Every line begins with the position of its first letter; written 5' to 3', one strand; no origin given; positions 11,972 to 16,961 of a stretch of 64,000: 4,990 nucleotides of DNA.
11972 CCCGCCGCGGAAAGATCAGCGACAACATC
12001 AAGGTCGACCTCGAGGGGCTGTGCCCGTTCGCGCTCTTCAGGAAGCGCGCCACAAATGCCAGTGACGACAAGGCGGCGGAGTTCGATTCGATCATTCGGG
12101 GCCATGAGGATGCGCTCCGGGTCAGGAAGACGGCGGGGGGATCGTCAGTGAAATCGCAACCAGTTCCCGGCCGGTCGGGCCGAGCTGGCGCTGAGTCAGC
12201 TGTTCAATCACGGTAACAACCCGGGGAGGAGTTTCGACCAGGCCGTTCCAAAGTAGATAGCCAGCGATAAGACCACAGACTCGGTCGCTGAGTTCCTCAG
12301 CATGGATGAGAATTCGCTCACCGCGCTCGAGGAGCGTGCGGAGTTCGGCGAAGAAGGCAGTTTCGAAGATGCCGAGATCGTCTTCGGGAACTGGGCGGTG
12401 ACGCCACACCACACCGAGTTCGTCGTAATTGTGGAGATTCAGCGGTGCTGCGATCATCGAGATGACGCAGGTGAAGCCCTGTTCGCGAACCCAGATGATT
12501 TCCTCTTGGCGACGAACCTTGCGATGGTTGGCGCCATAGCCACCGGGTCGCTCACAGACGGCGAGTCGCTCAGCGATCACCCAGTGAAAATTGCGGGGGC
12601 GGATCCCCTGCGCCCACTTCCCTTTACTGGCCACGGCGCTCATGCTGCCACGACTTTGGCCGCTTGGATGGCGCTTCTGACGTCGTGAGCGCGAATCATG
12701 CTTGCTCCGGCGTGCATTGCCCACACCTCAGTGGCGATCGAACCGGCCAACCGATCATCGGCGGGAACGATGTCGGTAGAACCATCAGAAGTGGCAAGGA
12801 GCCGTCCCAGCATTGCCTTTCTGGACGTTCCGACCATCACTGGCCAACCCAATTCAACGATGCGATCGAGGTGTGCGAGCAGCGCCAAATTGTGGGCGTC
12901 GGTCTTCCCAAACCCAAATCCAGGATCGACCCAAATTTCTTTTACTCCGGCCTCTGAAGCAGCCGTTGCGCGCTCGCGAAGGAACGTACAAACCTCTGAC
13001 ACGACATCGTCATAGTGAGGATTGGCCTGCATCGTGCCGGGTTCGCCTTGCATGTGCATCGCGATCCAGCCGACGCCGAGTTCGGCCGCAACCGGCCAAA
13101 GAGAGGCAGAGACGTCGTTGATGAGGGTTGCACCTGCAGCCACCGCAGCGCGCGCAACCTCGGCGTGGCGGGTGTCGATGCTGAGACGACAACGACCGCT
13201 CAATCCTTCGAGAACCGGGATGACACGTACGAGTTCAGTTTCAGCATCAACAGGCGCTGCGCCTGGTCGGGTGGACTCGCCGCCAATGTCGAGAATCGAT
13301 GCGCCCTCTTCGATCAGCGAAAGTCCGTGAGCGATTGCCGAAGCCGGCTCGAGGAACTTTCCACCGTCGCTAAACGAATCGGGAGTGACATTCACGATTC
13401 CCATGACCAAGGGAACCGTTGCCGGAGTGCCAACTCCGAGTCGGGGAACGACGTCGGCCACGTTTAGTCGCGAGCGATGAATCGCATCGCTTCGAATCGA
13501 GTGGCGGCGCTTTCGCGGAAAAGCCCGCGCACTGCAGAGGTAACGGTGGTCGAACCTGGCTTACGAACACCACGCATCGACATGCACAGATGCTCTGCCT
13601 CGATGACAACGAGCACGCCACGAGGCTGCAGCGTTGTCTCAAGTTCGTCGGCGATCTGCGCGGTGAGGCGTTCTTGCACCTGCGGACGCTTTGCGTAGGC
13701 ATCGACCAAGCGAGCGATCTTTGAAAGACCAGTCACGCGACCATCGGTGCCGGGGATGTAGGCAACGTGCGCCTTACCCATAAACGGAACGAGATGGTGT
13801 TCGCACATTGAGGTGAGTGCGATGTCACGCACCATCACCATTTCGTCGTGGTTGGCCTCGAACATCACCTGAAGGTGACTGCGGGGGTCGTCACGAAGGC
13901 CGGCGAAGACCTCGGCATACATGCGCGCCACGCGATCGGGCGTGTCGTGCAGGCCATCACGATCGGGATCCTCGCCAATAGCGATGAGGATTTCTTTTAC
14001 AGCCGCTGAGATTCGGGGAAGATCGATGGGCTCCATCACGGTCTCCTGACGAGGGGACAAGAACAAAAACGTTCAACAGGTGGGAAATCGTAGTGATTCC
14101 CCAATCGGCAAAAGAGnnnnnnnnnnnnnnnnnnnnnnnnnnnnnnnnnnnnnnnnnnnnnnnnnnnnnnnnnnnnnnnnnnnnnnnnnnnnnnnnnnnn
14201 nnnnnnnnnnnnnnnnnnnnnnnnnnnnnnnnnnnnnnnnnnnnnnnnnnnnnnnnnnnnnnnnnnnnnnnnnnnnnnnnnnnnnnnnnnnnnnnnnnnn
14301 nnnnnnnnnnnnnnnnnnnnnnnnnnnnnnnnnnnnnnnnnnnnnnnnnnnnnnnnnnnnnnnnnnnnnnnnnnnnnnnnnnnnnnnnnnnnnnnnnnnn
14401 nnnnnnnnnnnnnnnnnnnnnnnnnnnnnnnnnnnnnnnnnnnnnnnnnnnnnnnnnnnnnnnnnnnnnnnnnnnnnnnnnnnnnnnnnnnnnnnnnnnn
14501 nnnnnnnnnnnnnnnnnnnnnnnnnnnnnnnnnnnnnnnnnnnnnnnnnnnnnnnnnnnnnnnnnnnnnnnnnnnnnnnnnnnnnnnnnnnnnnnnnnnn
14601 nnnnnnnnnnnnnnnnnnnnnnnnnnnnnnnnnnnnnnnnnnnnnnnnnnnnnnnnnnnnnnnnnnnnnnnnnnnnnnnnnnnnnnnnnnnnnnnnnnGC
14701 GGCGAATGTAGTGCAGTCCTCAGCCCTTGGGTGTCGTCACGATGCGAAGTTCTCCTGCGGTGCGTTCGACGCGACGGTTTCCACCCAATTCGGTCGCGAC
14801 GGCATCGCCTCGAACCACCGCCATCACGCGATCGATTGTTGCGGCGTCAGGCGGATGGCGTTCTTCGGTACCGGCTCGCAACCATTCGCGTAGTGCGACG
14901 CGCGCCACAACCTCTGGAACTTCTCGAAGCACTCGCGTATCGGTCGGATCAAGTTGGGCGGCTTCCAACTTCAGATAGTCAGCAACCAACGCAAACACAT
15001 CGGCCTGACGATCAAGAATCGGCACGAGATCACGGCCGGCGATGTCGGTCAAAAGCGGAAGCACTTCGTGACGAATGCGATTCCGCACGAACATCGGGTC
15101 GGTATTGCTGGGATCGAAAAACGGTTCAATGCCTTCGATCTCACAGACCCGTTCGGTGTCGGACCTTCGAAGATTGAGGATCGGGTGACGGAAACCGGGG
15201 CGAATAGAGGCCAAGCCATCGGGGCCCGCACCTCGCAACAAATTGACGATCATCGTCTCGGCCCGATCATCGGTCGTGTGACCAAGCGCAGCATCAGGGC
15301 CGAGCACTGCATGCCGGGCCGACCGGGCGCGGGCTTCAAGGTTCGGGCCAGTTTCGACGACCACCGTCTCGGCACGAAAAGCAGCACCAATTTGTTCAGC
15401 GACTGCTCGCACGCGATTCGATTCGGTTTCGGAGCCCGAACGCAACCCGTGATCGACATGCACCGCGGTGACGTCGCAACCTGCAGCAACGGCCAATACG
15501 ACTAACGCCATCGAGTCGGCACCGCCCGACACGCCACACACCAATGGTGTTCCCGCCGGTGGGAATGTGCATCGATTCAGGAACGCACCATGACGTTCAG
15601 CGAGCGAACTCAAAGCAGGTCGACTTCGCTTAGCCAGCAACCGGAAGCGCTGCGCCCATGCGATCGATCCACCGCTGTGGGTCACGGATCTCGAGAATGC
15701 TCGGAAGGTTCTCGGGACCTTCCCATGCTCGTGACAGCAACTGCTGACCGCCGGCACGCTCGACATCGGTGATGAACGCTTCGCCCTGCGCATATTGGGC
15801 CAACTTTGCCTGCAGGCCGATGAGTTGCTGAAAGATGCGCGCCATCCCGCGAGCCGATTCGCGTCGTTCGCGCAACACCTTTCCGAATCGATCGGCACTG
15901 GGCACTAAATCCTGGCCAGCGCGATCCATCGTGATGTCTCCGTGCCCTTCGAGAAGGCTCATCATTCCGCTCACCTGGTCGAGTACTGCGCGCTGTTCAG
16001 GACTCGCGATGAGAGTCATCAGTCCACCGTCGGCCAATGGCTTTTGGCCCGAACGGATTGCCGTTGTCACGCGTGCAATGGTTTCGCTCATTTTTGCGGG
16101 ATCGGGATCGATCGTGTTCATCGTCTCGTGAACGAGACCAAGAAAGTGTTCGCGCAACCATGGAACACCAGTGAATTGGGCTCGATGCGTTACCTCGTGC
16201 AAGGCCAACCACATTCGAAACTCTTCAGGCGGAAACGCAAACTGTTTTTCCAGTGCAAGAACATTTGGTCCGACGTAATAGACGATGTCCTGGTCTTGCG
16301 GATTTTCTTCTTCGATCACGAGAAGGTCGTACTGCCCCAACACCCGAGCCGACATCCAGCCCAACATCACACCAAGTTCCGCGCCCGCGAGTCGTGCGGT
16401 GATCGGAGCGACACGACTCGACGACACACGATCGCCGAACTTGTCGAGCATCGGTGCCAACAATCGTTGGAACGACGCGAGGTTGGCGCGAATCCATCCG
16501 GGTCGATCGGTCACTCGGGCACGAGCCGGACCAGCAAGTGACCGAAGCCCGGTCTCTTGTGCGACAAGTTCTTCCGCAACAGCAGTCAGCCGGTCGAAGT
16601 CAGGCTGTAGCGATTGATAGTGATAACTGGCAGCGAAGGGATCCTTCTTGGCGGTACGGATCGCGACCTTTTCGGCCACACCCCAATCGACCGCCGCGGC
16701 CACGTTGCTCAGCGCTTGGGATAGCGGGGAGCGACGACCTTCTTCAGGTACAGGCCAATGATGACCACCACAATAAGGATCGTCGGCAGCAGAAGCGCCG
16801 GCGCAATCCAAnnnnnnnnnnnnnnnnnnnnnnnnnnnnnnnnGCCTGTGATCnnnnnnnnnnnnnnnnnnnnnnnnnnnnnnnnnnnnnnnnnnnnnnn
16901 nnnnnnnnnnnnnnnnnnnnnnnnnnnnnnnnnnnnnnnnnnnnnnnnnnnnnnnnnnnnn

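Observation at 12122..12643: Cys-less phosphatase-fold protein coupled inside the folate operon (folE-folP-X-folB-folK)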

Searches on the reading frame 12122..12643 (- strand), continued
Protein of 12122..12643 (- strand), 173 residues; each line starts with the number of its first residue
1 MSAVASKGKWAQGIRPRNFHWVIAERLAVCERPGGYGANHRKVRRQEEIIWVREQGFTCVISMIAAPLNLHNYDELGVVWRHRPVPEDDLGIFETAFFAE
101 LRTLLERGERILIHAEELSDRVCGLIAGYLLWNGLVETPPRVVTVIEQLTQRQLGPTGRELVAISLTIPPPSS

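Call 56: search_protein_families(library=pfam, proteins=[L082:488-703:+, L087:1422-2030:+, L037:3310-4953:+, L050:4666-5826:+, L083:6486-7010:+], max_evalue=0.01)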
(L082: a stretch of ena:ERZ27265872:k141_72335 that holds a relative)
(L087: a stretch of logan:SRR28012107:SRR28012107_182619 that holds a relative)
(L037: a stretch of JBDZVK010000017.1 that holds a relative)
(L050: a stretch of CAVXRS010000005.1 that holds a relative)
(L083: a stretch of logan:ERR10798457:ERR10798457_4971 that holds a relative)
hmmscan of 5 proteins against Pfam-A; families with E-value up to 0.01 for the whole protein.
L082:488-703:+ (72 aa): 1 family
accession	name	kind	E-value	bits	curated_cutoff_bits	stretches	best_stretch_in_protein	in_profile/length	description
PF02152.23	FolB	-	1.1e-11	45.7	31.8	1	5-71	1-63/113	Dihydroneopterin aldolase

L087:1422-2030:+ (203 aa): 3 families
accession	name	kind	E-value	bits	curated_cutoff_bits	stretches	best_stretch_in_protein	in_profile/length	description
PF00578.27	AhpC-TSA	-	2.4e-33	115.1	26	1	6-134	2-122/124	AhpC/TSA family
PF08534.16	Redoxin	-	3.9e-15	56.4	26.6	1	5-147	2-141/148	Redoxin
PF10417.14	1-cysPrx_C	-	3.5e-09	36.9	21.1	1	156-195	1-41/41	C-terminal domain of 1-Cys peroxiredoxin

L037:3310-4953:+ (547 aa): 5 families
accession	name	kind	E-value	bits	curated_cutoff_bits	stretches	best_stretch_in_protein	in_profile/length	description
PF15632.11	ATPgrasp_Ter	-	5.5e-12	46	29.1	1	402-471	44-112/131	ATP-grasp in the biosynthetic pathway with Ter operon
PF21360.3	PylC-like_N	-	8.7e-11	42.3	27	1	174-247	22-95/96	PylC-like, N-terminal domain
PF02655.19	ATP-grasp_3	-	1.2e-06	29.1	23.2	1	258-447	1-160/160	ATP-grasp domain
PF02222.28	ATP-grasp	-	0.00047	20.3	27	0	406-444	125-163/179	ATP-grasp domain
PF07478.18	Dala_Dala_lig_C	-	0.00048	20.1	24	1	293-442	37-174/204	D-ala D-ala ligase C-terminus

L050:4666-5826:+ (386 aa): 5 families
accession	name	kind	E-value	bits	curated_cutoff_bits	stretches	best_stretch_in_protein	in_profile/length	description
PF08240.17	ADH_N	-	6.6e-26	91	23.5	1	62-167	2-98/104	Alcohol dehydrogenase GroES-like domain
PF00107.32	ADH_zinc_N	-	4.9e-25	88.4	31.8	1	215-342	1-128/129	Zinc-binding dehydrogenase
PF13602.12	ADH_zinc_N_2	-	3e-08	35.1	27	1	248-375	1-130/134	Zinc-binding dehydrogenase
PF16912.11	Glu_dehyd_C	-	5.4e-05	23.2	34.9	1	206-316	32-143/211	Glucose dehydrogenase C-terminus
PF01262.27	AlaDh_PNT_C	-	0.00018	21.5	23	1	196-285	17-104/214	Alanine dehydrogenase/PNT, C-terminal domain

L083:6486-7010:+ (174 aa): 0 families

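Call 57: search_protein_families(library=pfam, proteins=[L050:7719-8552:-, L050:8723-9937:+, L050:9787-12276:-, L050:1950-4577:-, L037:7158-8186:+, L037:7688-9031:+, L037:9631-11280:+, L037:1416-3023:+, L037:6780-7571:-], max_evalue=0.0001)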
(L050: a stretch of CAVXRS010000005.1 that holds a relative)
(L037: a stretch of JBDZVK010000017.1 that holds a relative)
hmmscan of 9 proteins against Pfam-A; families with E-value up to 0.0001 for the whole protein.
L050:7719-8552:- (277 aa): 0 families

L050:8723-9937:+ (404 aa): 1 family
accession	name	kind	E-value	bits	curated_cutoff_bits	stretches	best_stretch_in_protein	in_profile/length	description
PF02569.21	Pantoate_ligase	-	1.9e-97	326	20.7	1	118-392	2-267/268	Pantoate-beta-alanine ligase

L050:9787-12276:- (829 aa): 0 families

L050:1950-4577:- (875 aa): 4 families
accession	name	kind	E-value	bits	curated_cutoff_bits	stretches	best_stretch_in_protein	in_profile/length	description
PF00122.25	E1-E2_ATPase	-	1.2e-48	165.5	28.1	1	128-301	6-179/181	E1-E2 ATPase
PF00690.31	Cation_ATPase_N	-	3e-16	59.3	20.4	1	21-84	4-69/69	Cation transporter/ATPase, N-terminus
PF00702.32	Hydrolase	-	6.8e-15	56.4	26.4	1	320-621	2-191/191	haloacid dehalogenase-like hydrolase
PF13246.12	Cation_ATPase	-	3.4e-05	24.2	21.7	1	400-444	43-88/91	Cation transport ATPase (P-type)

L037:7158-8186:+ (342 aa): 2 families
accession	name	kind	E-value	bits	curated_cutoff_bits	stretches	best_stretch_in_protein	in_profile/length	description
PF10728.14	DUF2520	-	3.7e-33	114.4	25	1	178-298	2-123/125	Domain of unknown function (DUF2520)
PF10727.15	Rossmann-like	-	9.7e-06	25.8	23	1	102-159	66-126/131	Rossmann-like domain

L037:7688-9031:+ (447 aa): 1 family
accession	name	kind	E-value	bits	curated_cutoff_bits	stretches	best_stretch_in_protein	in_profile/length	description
PF02569.21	Pantoate_ligase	-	7e-101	337.3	20.7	1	169-440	2-267/268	Pantoate-beta-alanine ligase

L037:9631-11280:+ (549 aa): 3 families
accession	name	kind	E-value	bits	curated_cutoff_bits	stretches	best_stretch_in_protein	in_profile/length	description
PF00890.30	FAD_binding_2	-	3.3e-85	287.2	20.4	1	15-380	1-414/414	FAD binding domain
PF02910.25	Succ_DH_flav_C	-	7.2e-11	42.6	20.8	1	461-539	1-90/130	Fumarate reductase flavoprotein C-term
PF07992.20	Pyr_redox_2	-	9.8e-08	32.2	26.1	0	14-46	1-33/291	Pyridine nucleotide-disulphide oxidoreductase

L037:1416-3023:+ (535 aa): 1 family
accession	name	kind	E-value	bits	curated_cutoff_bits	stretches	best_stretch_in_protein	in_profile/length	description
PF02397.22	Bac_transf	-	5.8e-62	208.9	27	1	291-477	1-176/179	Bacterial sugar transferase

L037:6780-7571:- (263 aa): 0 families

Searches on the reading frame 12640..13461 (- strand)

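Call 3: search_protein_families(library=pfam, proteins=[window:12640-13461:-], max_evalue=1)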
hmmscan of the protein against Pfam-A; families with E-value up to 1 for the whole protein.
window:12640-13461:- (273 aa): 2 families
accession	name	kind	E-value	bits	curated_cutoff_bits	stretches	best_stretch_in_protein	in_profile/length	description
PF00809.28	Pterin_bind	-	4.3e-79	266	25.5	1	20-259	1-244/244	Pterin binding enzyme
PF20436.4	LonB_AAA-LID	-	0.11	13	22.4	1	246-268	40-62/65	Archaeal LonB, AAA+ ATPase LID domain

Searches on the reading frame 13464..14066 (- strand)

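Call 3: search_protein_families(library=pfam, proteins=[window:13464-14066:-], max_evalue=1)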
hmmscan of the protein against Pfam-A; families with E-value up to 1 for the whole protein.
window:13464-14066:- (200 aa): 3 families
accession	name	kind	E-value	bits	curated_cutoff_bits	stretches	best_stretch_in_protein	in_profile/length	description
PF01227.27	GTP_cyclohydroI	-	9.5e-79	263.4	27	1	19-197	1-178/179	GTP cyclohydrolase I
PF13401.12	AAA_22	-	0.076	13.8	27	1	103-163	40-97/130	AAA domain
PF14489.11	QueF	-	0.13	13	27.3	1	97-153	4-58/81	QueF-like protein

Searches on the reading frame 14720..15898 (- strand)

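Call 49: search_protein_families(library=pfam, proteins=[window:14720-15898:-], max_evalue=0.00001)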
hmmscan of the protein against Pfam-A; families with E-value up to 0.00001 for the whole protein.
window:14720-15898:- (392 aa): 1 family
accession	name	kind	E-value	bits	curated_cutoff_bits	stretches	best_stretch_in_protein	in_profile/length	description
PF01171.26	ATP_bind_3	-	1.4e-29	103.6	27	1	120-278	3-182/182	PP-loop family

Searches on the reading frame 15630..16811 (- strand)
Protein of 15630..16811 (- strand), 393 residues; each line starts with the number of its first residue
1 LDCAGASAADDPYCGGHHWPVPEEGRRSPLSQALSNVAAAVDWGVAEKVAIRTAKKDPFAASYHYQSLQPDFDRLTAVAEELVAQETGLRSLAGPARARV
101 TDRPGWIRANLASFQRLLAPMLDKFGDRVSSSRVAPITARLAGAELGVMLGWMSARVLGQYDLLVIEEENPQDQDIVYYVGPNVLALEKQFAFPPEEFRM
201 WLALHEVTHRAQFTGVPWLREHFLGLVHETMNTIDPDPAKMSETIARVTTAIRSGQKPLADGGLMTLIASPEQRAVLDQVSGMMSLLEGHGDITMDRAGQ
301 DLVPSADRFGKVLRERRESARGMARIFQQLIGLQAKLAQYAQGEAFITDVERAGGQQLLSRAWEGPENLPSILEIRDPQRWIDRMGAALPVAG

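Call 49: search_protein_families(library=pfam, proteins=[window:15630-16811:-], max_evalue=0.00001)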
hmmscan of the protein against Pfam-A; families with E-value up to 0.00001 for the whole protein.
window:15630-16811:- (393 aa): 1 family
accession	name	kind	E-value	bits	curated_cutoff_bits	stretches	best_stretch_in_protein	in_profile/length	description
PF10103.15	Zincin_2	-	2.2e-83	280.8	25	1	41-382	1-344/344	Zincin-like metallopeptidase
